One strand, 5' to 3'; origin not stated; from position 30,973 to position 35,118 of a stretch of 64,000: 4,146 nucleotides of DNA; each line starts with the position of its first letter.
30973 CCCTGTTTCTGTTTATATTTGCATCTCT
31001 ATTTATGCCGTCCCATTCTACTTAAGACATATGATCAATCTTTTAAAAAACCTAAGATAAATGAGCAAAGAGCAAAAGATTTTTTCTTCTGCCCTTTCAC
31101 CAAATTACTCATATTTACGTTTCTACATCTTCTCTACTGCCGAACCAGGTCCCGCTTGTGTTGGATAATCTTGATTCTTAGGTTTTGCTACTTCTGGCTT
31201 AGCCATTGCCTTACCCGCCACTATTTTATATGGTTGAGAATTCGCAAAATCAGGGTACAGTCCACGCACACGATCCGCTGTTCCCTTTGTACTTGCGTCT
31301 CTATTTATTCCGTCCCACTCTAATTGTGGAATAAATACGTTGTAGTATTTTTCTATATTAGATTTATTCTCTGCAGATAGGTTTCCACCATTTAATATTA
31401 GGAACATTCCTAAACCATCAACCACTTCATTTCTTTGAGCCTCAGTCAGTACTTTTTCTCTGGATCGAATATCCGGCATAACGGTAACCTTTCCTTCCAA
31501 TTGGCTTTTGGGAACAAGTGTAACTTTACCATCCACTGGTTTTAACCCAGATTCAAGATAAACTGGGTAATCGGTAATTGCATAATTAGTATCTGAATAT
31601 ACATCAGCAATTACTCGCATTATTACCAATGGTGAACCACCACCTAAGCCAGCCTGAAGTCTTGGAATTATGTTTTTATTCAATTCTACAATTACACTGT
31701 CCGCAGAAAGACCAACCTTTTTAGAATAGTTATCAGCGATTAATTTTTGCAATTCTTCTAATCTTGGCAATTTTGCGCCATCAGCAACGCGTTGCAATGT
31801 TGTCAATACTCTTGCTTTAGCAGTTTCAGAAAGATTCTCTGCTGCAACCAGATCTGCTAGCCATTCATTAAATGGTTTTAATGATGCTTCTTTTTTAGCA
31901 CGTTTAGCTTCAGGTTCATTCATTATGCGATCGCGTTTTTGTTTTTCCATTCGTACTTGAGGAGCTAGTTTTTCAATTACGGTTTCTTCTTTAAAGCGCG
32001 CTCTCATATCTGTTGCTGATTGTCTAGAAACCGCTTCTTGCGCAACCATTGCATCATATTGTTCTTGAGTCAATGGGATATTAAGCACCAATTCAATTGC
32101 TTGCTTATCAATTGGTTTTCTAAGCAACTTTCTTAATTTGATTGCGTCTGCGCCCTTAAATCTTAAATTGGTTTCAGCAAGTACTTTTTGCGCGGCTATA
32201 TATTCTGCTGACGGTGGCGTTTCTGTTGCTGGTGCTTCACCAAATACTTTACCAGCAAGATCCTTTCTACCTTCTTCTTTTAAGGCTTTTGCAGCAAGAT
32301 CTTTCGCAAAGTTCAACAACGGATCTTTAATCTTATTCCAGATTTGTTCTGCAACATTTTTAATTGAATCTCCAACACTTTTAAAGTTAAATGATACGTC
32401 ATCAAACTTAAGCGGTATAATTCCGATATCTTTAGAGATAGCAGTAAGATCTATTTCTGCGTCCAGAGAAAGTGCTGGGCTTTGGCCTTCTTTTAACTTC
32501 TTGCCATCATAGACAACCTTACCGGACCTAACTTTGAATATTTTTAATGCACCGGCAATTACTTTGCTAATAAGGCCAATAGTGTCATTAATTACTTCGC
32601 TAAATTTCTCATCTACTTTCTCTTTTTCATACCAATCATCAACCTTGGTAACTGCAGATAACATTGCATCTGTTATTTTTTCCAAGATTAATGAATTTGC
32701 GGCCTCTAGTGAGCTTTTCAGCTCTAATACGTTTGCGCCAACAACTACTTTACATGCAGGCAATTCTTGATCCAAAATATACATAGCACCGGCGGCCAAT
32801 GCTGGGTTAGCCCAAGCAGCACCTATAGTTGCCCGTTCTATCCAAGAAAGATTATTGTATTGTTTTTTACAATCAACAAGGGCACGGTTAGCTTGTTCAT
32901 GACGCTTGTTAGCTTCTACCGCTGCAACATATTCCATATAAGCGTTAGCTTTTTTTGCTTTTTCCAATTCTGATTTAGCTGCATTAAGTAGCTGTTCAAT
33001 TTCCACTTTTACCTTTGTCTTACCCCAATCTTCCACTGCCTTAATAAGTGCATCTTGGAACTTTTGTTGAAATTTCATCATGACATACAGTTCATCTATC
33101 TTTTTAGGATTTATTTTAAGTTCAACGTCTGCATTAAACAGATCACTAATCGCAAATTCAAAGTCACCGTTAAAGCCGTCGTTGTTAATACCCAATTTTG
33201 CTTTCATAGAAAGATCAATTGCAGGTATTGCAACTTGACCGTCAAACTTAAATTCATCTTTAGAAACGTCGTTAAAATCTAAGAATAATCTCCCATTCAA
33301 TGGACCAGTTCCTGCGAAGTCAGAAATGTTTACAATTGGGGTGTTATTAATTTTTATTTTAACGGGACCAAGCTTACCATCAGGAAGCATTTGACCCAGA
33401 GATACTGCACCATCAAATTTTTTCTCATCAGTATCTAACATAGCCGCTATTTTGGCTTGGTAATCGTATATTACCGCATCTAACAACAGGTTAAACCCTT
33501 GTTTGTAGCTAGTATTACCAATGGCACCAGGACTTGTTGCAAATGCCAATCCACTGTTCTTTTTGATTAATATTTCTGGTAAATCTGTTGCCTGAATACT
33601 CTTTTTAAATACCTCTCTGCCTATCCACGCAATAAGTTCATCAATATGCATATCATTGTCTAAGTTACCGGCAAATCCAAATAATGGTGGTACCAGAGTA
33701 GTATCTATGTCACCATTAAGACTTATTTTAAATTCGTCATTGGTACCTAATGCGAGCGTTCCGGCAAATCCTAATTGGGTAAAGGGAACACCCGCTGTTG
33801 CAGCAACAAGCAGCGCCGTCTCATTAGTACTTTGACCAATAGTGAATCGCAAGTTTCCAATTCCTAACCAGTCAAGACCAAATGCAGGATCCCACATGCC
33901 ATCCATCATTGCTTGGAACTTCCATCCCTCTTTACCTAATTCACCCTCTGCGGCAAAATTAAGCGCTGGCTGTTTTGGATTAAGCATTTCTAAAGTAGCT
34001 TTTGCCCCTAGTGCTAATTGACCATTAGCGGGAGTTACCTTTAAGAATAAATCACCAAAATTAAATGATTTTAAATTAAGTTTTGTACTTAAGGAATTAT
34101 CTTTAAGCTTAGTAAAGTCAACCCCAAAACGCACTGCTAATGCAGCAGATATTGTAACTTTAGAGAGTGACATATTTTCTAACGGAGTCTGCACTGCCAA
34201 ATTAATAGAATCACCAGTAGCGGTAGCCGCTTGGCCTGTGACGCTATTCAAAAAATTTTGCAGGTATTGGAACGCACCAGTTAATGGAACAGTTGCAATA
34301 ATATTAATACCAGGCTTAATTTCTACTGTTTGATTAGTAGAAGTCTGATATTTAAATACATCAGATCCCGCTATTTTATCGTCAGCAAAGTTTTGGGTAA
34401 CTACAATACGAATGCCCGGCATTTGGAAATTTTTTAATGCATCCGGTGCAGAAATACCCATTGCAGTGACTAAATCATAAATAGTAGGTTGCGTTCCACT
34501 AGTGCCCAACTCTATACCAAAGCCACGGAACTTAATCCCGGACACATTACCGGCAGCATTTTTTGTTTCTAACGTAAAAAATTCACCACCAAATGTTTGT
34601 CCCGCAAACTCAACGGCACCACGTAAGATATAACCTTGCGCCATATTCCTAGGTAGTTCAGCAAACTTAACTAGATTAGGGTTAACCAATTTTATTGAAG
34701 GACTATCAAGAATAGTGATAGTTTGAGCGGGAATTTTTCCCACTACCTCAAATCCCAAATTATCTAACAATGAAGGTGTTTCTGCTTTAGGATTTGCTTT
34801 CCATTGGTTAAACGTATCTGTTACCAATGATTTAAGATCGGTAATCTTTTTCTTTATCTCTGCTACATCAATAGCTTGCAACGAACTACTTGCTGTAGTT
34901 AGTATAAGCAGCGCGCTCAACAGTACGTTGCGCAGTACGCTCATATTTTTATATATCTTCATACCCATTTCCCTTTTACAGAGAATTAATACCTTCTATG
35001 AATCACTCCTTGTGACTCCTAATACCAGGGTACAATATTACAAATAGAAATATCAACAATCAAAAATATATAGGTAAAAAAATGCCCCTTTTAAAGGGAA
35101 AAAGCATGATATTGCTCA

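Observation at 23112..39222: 16-kb locus of three paralogous giant secreted proteins with recurrent small secreted partners: candidate undescribed secreted system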

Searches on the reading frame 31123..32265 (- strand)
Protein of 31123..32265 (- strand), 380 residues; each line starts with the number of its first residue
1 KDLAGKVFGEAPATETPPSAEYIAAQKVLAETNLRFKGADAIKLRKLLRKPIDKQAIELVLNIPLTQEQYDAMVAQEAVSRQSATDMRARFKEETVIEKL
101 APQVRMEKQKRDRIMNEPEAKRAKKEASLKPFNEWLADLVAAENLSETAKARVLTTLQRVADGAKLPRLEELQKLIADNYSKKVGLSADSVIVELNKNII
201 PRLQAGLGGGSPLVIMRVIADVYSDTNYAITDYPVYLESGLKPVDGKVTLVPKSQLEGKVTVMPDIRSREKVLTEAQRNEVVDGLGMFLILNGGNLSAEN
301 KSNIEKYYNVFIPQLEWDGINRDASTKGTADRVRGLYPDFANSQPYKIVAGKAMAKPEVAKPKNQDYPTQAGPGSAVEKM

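Call 45: search_solved_structures(query=window:31123-32265:-, max_evalue=5)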
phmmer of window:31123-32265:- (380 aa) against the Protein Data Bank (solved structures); distinct sequences matched with E-value up to 5: 6.
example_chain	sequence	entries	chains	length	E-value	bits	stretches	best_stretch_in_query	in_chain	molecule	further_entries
1du2_A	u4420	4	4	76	0.16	14.2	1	44-102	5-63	DNA POLYMERASE III | DNA polymerase III, theta subunit | DNA POLYMERASE III SUBUNIT THETA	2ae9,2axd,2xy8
3tnl_A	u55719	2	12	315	0.55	12.5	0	278-319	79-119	Shikimate dehydrogenase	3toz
5m1s_F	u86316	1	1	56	1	11.6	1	52-101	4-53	DNA polymerase III subunit theta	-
8svk_A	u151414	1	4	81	1.4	11.1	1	177-228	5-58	Apoptosis regulator BAX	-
7dl2_D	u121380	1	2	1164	3.5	9.8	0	35-144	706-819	Hamartin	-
9ce3_C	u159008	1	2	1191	3.7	9.8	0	35-144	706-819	Hamartin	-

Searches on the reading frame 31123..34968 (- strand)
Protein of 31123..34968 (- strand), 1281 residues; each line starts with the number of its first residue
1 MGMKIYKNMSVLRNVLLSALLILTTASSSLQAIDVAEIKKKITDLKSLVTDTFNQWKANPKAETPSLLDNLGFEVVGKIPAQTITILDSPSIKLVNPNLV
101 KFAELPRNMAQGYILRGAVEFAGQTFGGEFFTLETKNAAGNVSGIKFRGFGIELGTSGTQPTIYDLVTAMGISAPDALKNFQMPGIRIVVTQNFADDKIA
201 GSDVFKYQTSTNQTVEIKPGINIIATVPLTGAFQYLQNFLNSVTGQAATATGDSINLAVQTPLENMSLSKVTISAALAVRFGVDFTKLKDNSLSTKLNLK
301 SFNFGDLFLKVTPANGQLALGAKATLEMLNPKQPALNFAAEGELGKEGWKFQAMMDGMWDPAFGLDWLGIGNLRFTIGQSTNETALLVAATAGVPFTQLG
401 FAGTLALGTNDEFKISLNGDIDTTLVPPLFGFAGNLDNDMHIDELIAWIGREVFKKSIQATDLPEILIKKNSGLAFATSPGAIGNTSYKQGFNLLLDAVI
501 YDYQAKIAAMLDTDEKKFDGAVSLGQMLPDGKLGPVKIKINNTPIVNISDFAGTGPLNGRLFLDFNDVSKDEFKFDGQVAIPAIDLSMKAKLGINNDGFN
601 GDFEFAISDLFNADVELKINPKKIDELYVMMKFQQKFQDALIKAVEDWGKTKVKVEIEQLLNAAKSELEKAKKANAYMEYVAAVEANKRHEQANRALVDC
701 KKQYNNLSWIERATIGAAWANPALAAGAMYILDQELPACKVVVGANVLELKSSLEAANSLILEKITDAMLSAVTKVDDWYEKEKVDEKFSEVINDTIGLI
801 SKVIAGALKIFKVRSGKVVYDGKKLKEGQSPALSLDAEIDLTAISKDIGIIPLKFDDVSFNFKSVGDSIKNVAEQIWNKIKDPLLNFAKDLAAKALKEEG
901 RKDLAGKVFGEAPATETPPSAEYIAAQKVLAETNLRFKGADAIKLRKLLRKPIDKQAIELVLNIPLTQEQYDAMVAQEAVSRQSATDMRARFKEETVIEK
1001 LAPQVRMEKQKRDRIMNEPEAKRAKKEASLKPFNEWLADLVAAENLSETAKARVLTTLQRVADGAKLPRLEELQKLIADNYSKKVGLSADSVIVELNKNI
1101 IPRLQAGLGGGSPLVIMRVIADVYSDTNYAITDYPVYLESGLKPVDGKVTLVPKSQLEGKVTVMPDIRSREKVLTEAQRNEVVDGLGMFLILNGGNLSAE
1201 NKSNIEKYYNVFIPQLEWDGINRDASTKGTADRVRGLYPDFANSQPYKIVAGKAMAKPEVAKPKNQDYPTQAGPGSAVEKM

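Call 4: search_protein_families(library=pfam, proteins=[window:31123-34968:-], max_evalue=1)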
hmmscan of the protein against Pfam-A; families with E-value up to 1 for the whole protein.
window:31123-34968:- (1281 aa): 2 families
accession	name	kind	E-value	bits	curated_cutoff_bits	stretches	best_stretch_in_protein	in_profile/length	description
PF09318.15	Glyco_trans_A_1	-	0.16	12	27.4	0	770-800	42-72/199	Glycosyl transferase 1 domain A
PF10354.15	BMT5-like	-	0.2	12.4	24.7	0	837-901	60-122/168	rRNA (uridine-N3-)-methyltransferase BTM5-like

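Call 5: search_protein_families(library=ncbifam, proteins=[window:31123-34968:-], max_evalue=1)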
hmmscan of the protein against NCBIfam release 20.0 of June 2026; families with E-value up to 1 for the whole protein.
window:31123-34968:- (1281 aa): 0 families

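Call 9: find_homologous_proteins(query=window:31123-34968:-)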
Query window:31123-34968:- (1281 aa): 3 proteins with E <= 0.001 among 8000 candidates.
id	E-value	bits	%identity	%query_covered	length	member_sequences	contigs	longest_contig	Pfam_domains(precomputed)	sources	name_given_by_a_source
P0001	0.0e+0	2358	85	100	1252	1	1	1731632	-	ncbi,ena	-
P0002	0.0e+0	2216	100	79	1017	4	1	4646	-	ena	-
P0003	1.6e-182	627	39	71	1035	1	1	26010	-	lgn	-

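Call 10: find_encoding_contigs(protein=P0003, flank=10000)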
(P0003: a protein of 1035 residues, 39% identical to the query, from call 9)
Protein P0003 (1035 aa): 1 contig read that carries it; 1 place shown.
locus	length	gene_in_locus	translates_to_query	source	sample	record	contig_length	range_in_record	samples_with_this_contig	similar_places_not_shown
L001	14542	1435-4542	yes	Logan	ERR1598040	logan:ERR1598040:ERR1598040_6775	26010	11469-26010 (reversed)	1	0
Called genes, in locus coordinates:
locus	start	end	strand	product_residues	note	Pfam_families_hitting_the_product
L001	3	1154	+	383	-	?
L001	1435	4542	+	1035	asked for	-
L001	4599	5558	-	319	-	-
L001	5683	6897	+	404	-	PF28597:T2SSF_N, PF00482:T2SSF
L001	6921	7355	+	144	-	PF07963:N_methyl (weak), PF08334:T2SSG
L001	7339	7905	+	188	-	-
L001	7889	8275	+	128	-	-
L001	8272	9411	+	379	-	PF07963:N_methyl (weak)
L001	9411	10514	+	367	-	-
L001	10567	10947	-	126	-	-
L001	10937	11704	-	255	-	-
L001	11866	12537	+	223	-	PF14512:TM1586_NiRdase (faint), PF00881:Nitroreductase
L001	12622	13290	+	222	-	PF00588:SpoU_methylase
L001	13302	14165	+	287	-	-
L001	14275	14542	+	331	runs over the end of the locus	-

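Call 11: find_encoding_contigs(protein=P0001, flank=10000, max_places=3)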
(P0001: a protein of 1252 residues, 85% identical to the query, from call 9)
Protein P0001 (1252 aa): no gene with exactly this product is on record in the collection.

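Call 33: list_cluster_members(proteins=[P0001, P0004, P0003])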
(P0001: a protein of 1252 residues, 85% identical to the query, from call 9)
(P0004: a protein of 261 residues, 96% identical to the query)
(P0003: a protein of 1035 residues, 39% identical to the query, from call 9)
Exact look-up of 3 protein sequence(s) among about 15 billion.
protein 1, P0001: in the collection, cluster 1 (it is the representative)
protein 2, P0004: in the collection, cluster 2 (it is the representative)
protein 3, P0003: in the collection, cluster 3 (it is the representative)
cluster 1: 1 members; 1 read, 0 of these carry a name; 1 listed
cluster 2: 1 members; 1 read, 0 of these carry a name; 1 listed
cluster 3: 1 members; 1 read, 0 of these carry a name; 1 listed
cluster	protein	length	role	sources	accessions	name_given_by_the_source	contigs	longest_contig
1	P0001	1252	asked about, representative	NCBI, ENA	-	-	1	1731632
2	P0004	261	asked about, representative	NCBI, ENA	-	-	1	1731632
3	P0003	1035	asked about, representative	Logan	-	-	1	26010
